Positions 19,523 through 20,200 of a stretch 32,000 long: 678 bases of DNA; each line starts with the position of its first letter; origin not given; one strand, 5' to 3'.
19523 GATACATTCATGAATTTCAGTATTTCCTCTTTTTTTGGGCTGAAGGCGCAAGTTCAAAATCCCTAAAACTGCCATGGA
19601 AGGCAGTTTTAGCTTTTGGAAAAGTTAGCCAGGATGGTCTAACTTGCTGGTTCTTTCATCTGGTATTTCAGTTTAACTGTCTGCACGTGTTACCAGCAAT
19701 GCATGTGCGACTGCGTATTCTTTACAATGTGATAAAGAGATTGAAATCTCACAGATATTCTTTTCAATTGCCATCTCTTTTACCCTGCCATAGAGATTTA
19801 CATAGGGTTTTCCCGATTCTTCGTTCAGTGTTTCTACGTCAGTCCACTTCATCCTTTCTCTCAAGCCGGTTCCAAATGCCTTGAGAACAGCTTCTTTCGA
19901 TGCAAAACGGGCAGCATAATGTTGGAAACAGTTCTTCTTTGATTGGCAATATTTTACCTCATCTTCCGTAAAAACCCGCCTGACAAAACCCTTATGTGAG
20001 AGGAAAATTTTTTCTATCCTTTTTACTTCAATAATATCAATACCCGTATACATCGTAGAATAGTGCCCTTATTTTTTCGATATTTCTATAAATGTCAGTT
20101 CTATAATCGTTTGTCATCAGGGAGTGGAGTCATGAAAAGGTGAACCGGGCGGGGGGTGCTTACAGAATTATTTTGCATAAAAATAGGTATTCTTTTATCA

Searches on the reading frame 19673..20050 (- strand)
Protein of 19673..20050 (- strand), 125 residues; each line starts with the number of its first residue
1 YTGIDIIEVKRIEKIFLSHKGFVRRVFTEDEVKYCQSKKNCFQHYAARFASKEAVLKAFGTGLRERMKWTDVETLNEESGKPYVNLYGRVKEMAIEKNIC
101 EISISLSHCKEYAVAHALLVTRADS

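Call 80: search_protein_families(library=pfam, proteins=[window:19673-20050:-], max_evalue=0.00001)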
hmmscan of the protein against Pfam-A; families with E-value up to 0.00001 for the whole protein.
window:19673-20050:- (125 aa): 1 family
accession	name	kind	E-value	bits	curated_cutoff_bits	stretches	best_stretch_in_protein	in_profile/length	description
PF01648.25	ACPS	-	1.5e-18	67.3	25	1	3-95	3-97/111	4'-phosphopantetheinyl transferase superfamily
